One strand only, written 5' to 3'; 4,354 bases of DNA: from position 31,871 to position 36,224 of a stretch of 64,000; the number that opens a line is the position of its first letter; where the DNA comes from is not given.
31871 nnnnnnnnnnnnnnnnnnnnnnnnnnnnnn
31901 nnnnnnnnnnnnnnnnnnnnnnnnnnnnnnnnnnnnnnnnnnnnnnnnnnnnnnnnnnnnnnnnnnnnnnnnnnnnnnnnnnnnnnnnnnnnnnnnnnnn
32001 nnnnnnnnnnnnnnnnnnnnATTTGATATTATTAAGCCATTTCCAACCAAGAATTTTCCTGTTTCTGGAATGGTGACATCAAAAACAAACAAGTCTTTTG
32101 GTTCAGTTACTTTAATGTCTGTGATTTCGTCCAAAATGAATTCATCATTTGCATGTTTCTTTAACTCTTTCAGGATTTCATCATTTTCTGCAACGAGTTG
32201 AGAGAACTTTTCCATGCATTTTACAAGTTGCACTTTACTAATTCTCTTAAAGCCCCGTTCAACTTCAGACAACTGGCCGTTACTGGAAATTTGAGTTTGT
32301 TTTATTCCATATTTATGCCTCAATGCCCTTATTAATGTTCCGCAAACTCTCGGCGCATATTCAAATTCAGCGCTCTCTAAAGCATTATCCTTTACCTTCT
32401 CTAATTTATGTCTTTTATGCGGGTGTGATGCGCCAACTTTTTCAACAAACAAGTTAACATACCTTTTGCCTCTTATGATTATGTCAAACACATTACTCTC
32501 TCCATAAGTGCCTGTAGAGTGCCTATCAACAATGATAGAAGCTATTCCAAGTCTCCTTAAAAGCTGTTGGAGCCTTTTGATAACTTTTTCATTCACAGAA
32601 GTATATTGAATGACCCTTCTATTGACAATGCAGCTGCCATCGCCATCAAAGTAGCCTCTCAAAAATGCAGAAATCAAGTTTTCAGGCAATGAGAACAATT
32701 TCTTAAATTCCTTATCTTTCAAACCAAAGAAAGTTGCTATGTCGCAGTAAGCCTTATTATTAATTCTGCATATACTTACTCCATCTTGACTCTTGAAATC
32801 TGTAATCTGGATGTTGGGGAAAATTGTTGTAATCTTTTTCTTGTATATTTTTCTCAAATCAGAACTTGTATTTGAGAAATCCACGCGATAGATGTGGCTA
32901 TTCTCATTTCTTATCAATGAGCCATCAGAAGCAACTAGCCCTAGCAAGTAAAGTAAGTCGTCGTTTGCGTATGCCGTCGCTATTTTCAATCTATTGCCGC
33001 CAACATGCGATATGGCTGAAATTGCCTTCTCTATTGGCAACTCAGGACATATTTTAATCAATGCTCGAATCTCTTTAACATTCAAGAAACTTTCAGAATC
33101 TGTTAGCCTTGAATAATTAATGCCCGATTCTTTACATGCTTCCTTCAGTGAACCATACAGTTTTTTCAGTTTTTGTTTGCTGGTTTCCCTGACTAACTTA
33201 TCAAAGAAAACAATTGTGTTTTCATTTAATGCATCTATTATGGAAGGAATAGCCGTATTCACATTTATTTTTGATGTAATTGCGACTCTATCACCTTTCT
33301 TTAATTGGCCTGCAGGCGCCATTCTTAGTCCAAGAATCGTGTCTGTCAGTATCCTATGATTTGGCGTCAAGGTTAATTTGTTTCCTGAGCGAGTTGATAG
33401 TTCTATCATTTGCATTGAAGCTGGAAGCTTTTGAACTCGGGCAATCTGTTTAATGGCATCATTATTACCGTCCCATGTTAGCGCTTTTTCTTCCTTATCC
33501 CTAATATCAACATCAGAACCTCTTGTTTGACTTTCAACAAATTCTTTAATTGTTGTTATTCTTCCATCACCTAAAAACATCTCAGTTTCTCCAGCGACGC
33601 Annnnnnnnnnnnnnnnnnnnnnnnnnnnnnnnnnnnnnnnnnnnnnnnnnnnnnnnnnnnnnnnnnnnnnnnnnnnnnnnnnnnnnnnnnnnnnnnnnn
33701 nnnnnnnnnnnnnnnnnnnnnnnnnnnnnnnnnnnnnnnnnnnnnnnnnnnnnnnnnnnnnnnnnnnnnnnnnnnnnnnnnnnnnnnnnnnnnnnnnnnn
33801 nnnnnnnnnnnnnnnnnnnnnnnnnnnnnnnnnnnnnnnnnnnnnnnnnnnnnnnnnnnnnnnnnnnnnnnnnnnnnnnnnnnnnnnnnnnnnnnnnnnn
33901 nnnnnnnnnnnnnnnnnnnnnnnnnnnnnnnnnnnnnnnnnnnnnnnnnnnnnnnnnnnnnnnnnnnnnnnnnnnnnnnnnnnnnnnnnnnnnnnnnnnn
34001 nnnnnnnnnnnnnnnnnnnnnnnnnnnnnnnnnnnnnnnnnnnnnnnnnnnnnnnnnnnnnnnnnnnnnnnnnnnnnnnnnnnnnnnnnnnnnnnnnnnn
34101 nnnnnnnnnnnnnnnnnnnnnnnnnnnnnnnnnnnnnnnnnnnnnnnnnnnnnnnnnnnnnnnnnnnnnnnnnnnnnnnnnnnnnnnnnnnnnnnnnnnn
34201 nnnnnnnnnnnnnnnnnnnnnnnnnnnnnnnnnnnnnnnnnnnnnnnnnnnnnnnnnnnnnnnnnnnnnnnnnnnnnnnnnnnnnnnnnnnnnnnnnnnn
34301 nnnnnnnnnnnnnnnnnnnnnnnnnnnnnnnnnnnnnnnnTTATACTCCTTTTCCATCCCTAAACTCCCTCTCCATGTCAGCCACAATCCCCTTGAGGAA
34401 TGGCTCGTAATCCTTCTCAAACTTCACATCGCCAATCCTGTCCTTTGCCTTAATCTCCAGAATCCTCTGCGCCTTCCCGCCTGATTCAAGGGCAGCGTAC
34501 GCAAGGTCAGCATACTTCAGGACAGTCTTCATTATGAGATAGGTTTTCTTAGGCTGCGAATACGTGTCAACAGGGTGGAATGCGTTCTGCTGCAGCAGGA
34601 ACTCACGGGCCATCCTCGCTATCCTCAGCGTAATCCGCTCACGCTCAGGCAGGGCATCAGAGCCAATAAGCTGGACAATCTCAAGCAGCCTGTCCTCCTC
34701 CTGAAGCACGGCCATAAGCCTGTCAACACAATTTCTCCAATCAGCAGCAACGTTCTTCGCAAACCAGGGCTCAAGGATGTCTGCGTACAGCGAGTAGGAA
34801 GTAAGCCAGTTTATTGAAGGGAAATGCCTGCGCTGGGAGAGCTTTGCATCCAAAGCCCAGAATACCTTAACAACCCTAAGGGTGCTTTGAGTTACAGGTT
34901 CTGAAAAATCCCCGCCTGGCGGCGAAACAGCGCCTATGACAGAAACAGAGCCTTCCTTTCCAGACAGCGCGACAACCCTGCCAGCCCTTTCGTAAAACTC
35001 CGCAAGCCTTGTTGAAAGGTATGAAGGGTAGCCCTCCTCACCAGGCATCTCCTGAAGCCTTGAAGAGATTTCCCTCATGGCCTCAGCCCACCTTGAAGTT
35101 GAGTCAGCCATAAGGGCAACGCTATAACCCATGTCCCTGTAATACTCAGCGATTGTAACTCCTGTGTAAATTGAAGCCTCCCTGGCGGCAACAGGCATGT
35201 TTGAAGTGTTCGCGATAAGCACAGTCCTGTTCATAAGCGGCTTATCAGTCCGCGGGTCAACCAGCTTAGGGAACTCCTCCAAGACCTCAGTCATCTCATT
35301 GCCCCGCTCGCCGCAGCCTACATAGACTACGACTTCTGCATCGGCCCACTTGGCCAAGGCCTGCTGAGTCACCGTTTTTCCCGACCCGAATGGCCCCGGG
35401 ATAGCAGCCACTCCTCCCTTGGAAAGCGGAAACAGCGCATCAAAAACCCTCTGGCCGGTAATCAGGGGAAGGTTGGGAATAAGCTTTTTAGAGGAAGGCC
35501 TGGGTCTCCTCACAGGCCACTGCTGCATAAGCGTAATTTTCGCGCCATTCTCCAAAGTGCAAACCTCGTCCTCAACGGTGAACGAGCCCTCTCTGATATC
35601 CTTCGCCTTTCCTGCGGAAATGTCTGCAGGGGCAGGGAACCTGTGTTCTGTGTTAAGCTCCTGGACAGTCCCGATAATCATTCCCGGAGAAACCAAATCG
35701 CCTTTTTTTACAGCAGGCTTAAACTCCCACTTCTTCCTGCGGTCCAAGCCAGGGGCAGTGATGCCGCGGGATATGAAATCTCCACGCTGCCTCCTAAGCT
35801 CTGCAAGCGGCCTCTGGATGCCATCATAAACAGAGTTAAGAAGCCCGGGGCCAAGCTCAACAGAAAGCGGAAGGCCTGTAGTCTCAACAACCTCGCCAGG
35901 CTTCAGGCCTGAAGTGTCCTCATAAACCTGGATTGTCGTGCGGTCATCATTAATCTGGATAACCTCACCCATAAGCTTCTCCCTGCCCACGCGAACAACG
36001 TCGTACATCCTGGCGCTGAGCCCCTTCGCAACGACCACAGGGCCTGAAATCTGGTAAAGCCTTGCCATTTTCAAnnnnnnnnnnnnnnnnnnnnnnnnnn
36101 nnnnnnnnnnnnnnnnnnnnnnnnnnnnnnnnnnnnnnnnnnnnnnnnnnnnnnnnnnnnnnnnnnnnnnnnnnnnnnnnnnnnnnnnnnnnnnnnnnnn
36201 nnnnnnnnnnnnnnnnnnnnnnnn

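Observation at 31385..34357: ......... intein (527 aa) in the non-catalytic B subunit of the A1AO ATP synthase, while the catalytic A subunit is intein-free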

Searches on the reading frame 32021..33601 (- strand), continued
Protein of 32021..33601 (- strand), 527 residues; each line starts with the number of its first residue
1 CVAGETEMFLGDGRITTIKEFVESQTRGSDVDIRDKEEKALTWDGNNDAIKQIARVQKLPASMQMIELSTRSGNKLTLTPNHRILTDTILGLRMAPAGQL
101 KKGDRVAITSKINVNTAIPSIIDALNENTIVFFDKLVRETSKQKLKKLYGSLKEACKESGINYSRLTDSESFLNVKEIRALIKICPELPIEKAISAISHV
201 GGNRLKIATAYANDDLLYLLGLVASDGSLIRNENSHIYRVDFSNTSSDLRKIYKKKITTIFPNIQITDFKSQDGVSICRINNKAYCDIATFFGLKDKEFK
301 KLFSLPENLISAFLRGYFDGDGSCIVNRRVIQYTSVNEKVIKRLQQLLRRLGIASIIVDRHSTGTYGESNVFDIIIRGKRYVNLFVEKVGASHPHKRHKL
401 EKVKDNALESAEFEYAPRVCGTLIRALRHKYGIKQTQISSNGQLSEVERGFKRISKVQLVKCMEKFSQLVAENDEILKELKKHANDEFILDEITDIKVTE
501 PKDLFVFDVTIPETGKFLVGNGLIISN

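Call 65: search_protein_representatives(protein=window:32021-33601:-)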
Query: 527 residues. Proteins with E-value up to 0.001 (for the whole library): 1776; up to 1e-10: 315; up to 1e-30: 36. The best 150 are listed.
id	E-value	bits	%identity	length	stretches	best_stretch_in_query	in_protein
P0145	4.7e-78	279.8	35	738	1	1-527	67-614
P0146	4.1e-73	263.5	32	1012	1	39-527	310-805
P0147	5.2e-73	263.2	33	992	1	1-527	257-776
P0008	4.1e-60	220.6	32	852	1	27-527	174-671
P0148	1.1e-55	206.1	44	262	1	112-372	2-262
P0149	2.1e-55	205.1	32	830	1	1-527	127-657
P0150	1.2e-54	202.6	31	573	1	40-527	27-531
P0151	1.4e-54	202.4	32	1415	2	1-527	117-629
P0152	4.0e-51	191.0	29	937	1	1-527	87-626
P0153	5.0e-50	187.3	33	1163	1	1-527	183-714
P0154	8.0e-50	186.7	32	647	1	1-526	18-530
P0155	1.8e-49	185.6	28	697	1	1-527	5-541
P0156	8.5e-46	173.4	29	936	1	1-527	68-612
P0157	2.3e-45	172.0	30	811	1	1-527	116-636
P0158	2.3e-44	168.7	29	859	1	1-527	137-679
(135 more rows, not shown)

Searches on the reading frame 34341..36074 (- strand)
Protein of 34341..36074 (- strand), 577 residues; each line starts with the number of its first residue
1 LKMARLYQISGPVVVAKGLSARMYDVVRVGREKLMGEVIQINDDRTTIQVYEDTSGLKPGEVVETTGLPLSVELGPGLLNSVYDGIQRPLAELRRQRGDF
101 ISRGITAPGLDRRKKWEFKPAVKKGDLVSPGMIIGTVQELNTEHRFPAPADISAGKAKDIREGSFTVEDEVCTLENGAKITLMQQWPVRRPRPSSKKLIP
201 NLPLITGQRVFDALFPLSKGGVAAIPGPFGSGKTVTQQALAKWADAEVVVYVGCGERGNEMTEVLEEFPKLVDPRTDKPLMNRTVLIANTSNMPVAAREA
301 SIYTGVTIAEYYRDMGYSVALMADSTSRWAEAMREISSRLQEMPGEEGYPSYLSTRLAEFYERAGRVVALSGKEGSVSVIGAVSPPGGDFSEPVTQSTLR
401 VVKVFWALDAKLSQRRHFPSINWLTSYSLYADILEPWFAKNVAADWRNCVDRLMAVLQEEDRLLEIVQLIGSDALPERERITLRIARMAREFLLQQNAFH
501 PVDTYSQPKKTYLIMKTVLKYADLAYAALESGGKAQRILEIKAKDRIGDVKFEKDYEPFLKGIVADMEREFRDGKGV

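Call 5: search_protein_families(library=pfam, proteins=[window:34341-36074:-], max_evalue=0.01)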
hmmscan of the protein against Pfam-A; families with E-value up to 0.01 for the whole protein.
window:34341-36074:- (577 aa): 5 families
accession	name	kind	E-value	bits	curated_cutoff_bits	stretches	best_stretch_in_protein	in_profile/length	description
PF00006.31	ATP-synt_ab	-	2.1e-73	246.9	29.5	1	207-428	1-213/213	ATP synthase alpha/beta family, nucleotide-binding domain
PF16886.11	ATP-synt_ab_Xtn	-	8.2e-23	80.4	25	1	108-189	2-88/88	ATPsynthase alpha/beta subunit barrel-sandwich domain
PF22919.1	ATP-synt_VA_C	-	1.2e-20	73.9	24.7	1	436-520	2-86/101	C-terminal domain of V and A type ATP synthase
PF02874.29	ATP-synt_ab_N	-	3e-14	53.7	20.9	1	7-67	2-69/69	ATP synthase alpha/beta family, beta-barrel domain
PF13401.12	AAA_22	-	0.00055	20.7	27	1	220-278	5-64/130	AAA domain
